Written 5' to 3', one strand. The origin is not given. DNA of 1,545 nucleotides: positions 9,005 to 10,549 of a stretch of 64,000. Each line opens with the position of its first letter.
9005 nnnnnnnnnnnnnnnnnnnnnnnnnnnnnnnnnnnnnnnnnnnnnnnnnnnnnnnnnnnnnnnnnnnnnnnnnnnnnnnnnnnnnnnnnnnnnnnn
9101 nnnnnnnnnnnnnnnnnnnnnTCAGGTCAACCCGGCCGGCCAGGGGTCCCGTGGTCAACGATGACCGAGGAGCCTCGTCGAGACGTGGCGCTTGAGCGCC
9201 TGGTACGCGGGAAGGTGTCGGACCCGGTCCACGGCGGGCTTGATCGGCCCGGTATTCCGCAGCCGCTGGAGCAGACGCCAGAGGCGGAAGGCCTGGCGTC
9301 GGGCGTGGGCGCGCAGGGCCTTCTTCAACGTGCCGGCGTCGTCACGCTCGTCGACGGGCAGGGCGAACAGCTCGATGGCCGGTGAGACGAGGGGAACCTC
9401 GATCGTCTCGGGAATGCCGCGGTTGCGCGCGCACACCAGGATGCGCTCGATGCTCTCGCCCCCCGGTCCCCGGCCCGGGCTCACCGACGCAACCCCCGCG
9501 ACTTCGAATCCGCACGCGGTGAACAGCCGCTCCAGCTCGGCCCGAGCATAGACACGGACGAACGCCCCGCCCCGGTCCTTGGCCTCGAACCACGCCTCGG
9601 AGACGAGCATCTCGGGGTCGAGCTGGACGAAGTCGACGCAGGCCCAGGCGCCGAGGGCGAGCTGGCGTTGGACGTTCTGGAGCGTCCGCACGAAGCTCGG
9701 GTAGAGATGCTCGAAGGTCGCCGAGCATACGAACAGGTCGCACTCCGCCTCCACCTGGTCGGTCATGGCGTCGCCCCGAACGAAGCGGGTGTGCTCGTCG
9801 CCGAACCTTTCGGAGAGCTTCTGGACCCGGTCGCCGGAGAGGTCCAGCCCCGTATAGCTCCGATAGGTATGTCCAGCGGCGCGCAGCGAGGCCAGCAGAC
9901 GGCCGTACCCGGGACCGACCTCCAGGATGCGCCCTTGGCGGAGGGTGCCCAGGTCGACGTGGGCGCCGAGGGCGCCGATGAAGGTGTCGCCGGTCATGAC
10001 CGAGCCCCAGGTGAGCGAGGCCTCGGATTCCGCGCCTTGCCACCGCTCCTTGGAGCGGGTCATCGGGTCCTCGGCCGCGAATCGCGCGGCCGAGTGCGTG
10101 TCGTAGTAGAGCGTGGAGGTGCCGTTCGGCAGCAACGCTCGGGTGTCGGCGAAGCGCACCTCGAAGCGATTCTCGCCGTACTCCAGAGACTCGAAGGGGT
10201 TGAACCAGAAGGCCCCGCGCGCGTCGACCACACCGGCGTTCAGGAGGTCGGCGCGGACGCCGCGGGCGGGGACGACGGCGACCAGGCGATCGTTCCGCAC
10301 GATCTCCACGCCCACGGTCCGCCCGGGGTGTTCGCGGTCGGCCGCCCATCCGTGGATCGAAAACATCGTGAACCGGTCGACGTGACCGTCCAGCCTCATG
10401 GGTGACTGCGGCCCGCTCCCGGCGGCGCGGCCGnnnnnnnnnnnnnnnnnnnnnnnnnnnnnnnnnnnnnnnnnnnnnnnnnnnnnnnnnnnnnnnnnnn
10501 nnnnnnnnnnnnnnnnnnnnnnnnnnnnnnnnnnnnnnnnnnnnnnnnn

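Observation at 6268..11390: Decoration operon: PhyH dioxygenase - domain-extended methyltransferase - MBOAT - AlgX-like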

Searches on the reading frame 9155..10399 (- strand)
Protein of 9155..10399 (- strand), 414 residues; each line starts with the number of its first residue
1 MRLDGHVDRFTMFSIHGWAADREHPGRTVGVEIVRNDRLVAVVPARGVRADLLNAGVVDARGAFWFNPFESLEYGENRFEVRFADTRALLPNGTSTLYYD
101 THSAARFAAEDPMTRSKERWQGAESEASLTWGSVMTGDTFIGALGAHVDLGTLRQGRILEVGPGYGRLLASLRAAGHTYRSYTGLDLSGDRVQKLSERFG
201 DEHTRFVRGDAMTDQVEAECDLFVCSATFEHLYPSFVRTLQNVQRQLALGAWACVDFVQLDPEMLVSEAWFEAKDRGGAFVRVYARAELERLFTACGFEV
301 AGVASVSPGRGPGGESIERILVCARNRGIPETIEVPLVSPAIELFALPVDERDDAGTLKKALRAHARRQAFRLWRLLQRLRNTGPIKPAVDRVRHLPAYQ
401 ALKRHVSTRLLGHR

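Call 3: search_protein_families(library=pfam, proteins=[window:9155-10399:-], max_evalue=0.01)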
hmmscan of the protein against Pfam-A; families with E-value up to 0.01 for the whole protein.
window:9155-10399:- (414 aa): 5 families
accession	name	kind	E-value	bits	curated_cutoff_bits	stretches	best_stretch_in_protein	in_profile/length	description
PF13489.12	Methyltransf_23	-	1.6e-11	44.6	27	1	154-300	22-161/164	Methyltransferase domain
PF13649.12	Methyltransf_25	-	4.5e-10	40.5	27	1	158-248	1-94/97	Methyltransferase domain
PF08241.18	Methyltransf_11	-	7.6e-10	39.7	21.2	1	159-252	1-92/95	Methyltransferase domain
PF08242.18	Methyltransf_12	-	2.3e-08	35.1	30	1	159-251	1-96/98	Methyltransferase domain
PF13847.12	Methyltransf_31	-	0.0062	16.7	27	0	157-250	6-104/145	Methyltransferase domain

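Call 4: search_protein_families(library=ncbifam, proteins=[window:9155-10399:-], max_evalue=0.01)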
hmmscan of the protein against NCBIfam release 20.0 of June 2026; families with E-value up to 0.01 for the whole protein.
window:9155-10399:- (414 aa): 3 families
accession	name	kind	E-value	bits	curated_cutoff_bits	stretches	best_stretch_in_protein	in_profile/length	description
NF045825.1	FAmtase_mtf2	equivalog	9.7e-07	28.3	400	1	153-248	57-151/248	fatty-acid O-methyltransferase Mtf2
NF045823.1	PthPhpthDimycoMt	equivalog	2.2e-05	23.8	300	1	156-250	68-161/256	phthiotriol/phenolphthiotriol dimycocerosates methyltransferase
NF041820.1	daptide_MTase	equivalog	0.00055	19.5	175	1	155-206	37-85/243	daptide-type RiPP biosynthesis methyltransferase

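Call 30: find_homologous_proteins(query=window:9155-10399:-)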
Query window:9155-10399:- (414 aa): 23 proteins with E <= 0.001 among 8000 candidates.
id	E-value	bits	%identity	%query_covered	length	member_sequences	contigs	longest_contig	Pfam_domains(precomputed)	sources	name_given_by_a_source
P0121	1.1e-278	942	100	100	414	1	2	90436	PF13489.13,PF13649.13,PF08241.19,PF08242.19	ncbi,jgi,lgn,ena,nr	ncbi:MAG TPA: class I SAM-dependent methyltransferase [Candidatus Acidoferrum sp.]|nr:class I SAM-de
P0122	4.6e-209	713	77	100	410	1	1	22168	PF13489.13,PF13649.13,PF08241.19,PF08242.19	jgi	jgi:SAM-dependent methyltransferase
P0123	8.4e-169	580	66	100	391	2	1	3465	PF13489.13,PF13649.13,PF08241.19,PF08242.19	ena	-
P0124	4.2e-160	551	72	80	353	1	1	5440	PF13489.13,PF13649.13,PF08241.19,PF08242.19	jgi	jgi:SAM-dependent methyltransferase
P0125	4.6e-132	459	57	99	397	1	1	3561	-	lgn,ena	-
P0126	4.4e-126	439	57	99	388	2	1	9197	-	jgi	jgi:hypothetical protein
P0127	1.7e-98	349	53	79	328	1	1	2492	PF13847.13,PF13489.13,PF13649.13,PF08241.19,PF08242.19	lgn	-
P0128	4.9e-95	337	50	78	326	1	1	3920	PF13489.13,PF13649.13,PF08241.19,PF08242.19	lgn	-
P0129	1.0e-93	333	51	79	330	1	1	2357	PF13489.13,PF13649.13,PF08241.19,PF08242.19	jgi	jgi:SAM-dependent methyltransferase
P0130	4.8e-69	251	54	52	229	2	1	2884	PF13847.13,PF13489.13,PF13649.13,PF08241.19,PF08242.19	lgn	-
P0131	1.3e-67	247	44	79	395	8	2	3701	PF13847.13,PF13489.13,PF13649.13,PF08241.19,PF08242.19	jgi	jgi:SAM-dependent methyltransferase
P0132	1.7e-67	246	42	79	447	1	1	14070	PF13847.13,PF13489.13,PF13649.13,PF08241.19,PF08242.19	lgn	-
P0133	8.7e-67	244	44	79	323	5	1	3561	PF13489.13,PF13649.13,PF08241.19,PF08242.19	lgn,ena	-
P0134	5.0e-63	232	49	69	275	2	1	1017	PF13489.13,PF13649.13,PF08241.19,PF08242.19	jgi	jgi:SAM-dependent methyltransferase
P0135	6.8e-61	225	40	78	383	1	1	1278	PF13847.13,PF13489.13,PF13649.13,PF08241.19,PF08242.19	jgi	jgi:SAM-dependent methyltransferase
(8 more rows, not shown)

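Call 31: find_encoding_contigs(protein=P0122, flank=10000, max_places=2)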
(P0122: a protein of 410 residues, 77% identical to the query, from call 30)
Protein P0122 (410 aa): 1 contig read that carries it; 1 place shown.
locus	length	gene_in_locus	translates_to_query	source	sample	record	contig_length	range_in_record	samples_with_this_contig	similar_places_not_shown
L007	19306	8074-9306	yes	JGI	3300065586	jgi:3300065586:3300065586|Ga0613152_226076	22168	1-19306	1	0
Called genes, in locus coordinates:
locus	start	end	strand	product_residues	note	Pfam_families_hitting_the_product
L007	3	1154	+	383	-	?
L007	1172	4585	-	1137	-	PF00535:Glycos_transf_2, PF10111:Glyco_tranf_2_2, PF13641:Glyco_tranf_2_3, PF20706:GT4-conflict, PF00534:Glycos_transf_1, PF13692:Glyco_trans_1_4, PF13524:Glyco_trans_1_2, PF00535:Glycos_transf_2, +3 more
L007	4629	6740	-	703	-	PF00082:Peptidase_S8, PF01839:FG-GAP (faint), PF13517:FG-GAP_3 (weak)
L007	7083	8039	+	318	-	PF05721:PhyH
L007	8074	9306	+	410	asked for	PF13489:Methyltransf_23, PF08241:Methyltransf_11, PF08242:Methyltransf_12 (weak), PF13649:Methyltransf_25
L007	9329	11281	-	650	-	PF04932:Wzy_C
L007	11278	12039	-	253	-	PF13489:Methyltransf_23, PF08003:Methyltransf_9, PF08241:Methyltransf_11, PF08242:Methyltransf_12 (weak), PF13649:Methyltransf_25, PF13847:Methyltransf_31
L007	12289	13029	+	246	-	PF01061:ABC2_membrane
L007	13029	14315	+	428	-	PF00005:ABC_tran, PF13304:AAA_21 (faint), PF14524:Wzt_C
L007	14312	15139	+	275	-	PF13489:Methyltransf_23, PF08003:Methyltransf_9, PF13847:Methyltransf_31 (weak), PF08241:Methyltransf_11 (weak), PF08242:Methyltransf_12 (weak), PF13649:Methyltransf_25 (weak)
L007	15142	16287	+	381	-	PF13489:Methyltransf_23, PF02353:CMAS (faint), PF05401:NodS (weak), PF07021:MetW, PF08241:Methyltransf_11, PF08242:Methyltransf_12, PF13649:Methyltransf_25, PF13847:Methyltransf_31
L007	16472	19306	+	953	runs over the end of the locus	PF01839:FG-GAP (faint), PF13517:FG-GAP_3 (weak)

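Call 32: find_encoding_contigs(protein=P0132, flank=10000, max_places=2)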
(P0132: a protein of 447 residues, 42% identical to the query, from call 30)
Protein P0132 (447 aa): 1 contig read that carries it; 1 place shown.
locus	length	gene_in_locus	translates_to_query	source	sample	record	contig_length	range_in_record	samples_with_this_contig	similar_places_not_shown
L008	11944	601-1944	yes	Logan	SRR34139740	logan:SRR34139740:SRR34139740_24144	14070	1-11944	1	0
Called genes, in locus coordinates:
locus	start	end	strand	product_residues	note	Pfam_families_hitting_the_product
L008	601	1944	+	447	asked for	PF13489:Methyltransf_23, PF08241:Methyltransf_11, PF08242:Methyltransf_12, PF13649:Methyltransf_25, PF13847:Methyltransf_31 (weak)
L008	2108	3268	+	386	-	PF05721:PhyH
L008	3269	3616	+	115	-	-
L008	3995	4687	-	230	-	PF08774:VRR_NUC (weak)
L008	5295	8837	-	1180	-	PF13699:eCIS_core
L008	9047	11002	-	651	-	PF13699:eCIS_core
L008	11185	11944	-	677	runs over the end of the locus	PF22977:WHD, PF00004:AAA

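Call 33: find_encoding_contigs(protein=P0126, flank=10000, max_places=2)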
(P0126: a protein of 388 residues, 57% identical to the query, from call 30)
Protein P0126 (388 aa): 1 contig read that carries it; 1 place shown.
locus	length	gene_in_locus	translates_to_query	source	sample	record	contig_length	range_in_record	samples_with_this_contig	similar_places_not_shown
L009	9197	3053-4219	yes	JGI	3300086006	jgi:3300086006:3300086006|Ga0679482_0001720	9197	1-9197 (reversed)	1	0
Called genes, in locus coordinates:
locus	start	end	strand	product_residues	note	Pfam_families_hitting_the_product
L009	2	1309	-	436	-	?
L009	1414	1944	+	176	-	PF00583:Acetyltransf_1, PF13673:Acetyltransf_10, PF13420:Acetyltransf_4, PF13508:Acetyltransf_7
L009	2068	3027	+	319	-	PF05721:PhyH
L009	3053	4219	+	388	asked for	-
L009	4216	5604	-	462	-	PF00860:Xan_ur_permease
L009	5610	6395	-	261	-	PF00378:ECH_1, PF16113:ECH_2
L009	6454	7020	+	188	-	PF13274:SocA_Panacea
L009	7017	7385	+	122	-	-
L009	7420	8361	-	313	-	PF02653:BPD_transp_2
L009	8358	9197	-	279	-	?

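Call 52: predict_structure(alignment_id=A3)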
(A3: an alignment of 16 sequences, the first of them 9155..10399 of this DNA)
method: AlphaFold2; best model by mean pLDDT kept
length: 414 residues; sequences in the alignment: 16
mean_pLDDT: 80.0   pTM: 0.72
mean pLDDT of the five models: 80.0, 78.7, 77.3, 77.2, 74.7
residues with pLDDT >= 90: 162; 70-90: 167; 50-70: 42; < 50: 43
segments of 3 or more residues with pLDDT < 50: 102-109, 127-129, 131-133, 332-356, 412-414
pLDDT, mean of each block of 10 residues (from residue 1): 91 92 88 95 89 78 90 90 94 89 45 77 58 64 88 92 87 92 93 93 96 91 84 84 94 92 87 75 90 93 84 77 90 32 28 47 66 73 74 80 73 45
secondary structure, 60 per line:
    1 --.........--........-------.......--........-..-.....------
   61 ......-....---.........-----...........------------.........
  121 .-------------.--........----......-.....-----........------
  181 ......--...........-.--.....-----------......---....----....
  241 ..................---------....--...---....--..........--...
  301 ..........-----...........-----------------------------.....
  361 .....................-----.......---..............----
elements in order: E3-11 E14-21 E29-35 E38-45 H50-54 E61-66 H68-71 E75-83 E89-99 H112-121 H138-145 H150-155 E157-161 H167-174 E181-186 H189-199 E204-208 E220-225 H229-232 H237-246 E247-258 E268-271 E280-283 H286-295 E298-310 E316-326 H356-381 H387-393 H397-410

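Call 74: find_related_loci(query=A3, collection=metagenome_contigs, flank=10000)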
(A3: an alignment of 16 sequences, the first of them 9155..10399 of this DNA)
Query A3 (414 aa) in metagenome_contigs; peptide patterns used: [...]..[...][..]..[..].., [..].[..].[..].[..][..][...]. (x = any residue, [..] = any of these).
501 stretches matched a pattern; 157 encode a relative of the query (tblastn E <= 1e-3); the best 80 are kept; 80 distinct loci.
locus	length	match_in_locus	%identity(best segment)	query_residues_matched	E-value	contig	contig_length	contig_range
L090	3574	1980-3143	66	1-412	0e+0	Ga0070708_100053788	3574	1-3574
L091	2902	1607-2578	41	1-327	1e-74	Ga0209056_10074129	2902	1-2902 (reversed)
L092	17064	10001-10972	44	1-327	2e-72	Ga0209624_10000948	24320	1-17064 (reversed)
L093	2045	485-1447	44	1-325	1e-72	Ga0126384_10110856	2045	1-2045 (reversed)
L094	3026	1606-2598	36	2-329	1e-62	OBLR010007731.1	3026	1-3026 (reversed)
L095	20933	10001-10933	38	2-326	3e-60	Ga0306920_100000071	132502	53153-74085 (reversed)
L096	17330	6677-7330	45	108-327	6e-57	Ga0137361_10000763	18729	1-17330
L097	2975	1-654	45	114-331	9e-56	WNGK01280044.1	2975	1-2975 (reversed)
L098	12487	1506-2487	45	114-331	2e-55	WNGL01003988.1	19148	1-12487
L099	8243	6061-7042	45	114-331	1e-55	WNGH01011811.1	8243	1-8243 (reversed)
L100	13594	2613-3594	44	113-331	1e-55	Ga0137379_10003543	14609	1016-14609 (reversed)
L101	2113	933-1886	38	3-324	1e-55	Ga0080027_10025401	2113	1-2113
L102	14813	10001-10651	44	109-327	1e-53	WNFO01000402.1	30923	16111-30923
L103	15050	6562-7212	44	109-327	2e-53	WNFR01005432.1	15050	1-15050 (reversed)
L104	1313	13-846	39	49-327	2e-56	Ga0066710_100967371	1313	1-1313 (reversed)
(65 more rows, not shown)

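Call 78: search_protein_families(library=pfam, alignment_id=A8, max_evalue=0.0001)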
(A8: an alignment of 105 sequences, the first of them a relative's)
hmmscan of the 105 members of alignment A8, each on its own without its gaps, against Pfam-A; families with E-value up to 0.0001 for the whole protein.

A. member 1, L092:4694-4963:+ (89 aa): 0 families

B. families by the number of members that match (of 105 scanned): 92 families (the first 25 are shown)
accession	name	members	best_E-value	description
PF13489.12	Methyltransf_23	15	3.1e-25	Methyltransferase domain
PF13649.12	Methyltransf_25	15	3.5e-13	Methyltransferase domain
PF08241.18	Methyltransf_11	14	4.3e-12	Methyltransferase domain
PF08242.18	Methyltransf_12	14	9.6e-11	Methyltransferase domain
PF00534.26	Glycos_transf_1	8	1.2e-35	Glycosyl transferases group 1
PF13692.12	Glyco_trans_1_4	8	1.6e-33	Glycosyl transferases group 1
PF13847.12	Methyltransf_31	8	1.7e-08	Methyltransferase domain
PF13439.12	Glyco_transf_4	7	2.6e-17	Glycosyltransferase Family 4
PF13428.12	TPR_14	7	1.4e-08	Tetratricopeptide repeat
PF00535.33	Glycos_transf_2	6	4.3e-31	Glycosyl transferase family 2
PF13431.12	TPR_17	6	6e-11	Tetratricopeptide repeat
PF13414.12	TPR_11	6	2.1e-10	TPR repeat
PF07719.23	TPR_2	6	6.6e-10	Tetratricopeptide repeat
PF14559.12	TPR_19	6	3.7e-09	Tetratricopeptide repeat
PF13432.12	TPR_16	6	9.9e-09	Tetratricopeptide repeat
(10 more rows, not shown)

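Call 90: fold_search(model_id=the predicted structure, library=pdb)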
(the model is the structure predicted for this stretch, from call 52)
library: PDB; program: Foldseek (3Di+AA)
matches with E <= 10: 1987; with E <= 0.001: 1128
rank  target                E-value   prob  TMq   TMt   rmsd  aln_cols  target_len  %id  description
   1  5ufm_A                2.8e-12  1.00  0.36  0.63   8.7       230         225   17  Crystal structure of Burkholderia thailandensis 1,6-didemethyltoxoflavin-N1-methyltransferase with bound 1,6-didemethy (released 2017-12-13)
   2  5ufm_B                5.1e-12  1.00  0.37  0.65   3.1       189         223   21  Crystal structure of Burkholderia thailandensis 1,6-didemethyltoxoflavin-N1-methyltransferase with bound 1,6-didemethy (released 2017-12-13)
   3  8x8j_A                5.5e-11  1.00  0.36  0.60   7.2       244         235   17  The structure of AbBioc in complex with inhibitor sinefungin (released 2024-11-13)
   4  3sm3                  5.8e-11  1.00  0.34  0.64   4.3       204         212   18  Crystal Structure of SAM-dependent methyltransferases Q8PUK2_METMA from Methanosarcina mazei. Northeast Structural Genom (released 2011-07-20)
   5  7f1e_A                6.6e-11  1.00  0.40  0.64   5.2       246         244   15  Structure of METTL6 bound with SAM (released 2022-01-12)
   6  8x8j_B                9.9e-11  1.00  0.35  0.60   7.4       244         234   15  The structure of AbBioc in complex with inhibitor sinefungin (released 2024-11-13)
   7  3l8d                  9.9e-11  1.00  0.34  0.65   5.2       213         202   21  Crystal structure of methyltransferase from Bacillus Thuringiensis (released 2010-01-12)
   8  6uv6_C                1.1e-10  1.00  0.35  0.53   5.6       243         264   20  AtmM with bound rebeccamycin analogue (released 2020-11-25)
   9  9ri2_A                1.1e-10  1.00  0.34  0.58  10.3       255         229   19  Crystal structure of bacillithiol methyltransferase NmbA from Chlorobaculum tepidum (released 2025-12-10)
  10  3bus_A                1.1e-10  1.00  0.36  0.56   8.5       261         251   19  Crystal Structure of RebM (released 2008-03-25)
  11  9ri2_B                1.3e-10  1.00  0.35  0.60  10.8       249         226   20  Crystal structure of bacillithiol methyltransferase NmbA from Chlorobaculum tepidum (released 2025-12-10)
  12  6uv6_A                1.4e-10  1.00  0.35  0.53   5.6       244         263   21  AtmM with bound rebeccamycin analogue (released 2020-11-25)
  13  3g5l_B                1.4e-10  1.00  0.33  0.60   6.2       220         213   15  Crystal structure of putative S-adenosylmethionine dependent methyltransferase from Listeria monocytogenes (released 2009-02-17)
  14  8owx_B                1.5e-10  1.00  0.42  0.66   4.6       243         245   15  Crystal Structure of METTL6 bound to SAH (released 2024-05-08)
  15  8owx_A                1.6e-10  1.00  0.42  0.70   4.8       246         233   14  Crystal Structure of METTL6 bound to SAH (released 2024-05-08)
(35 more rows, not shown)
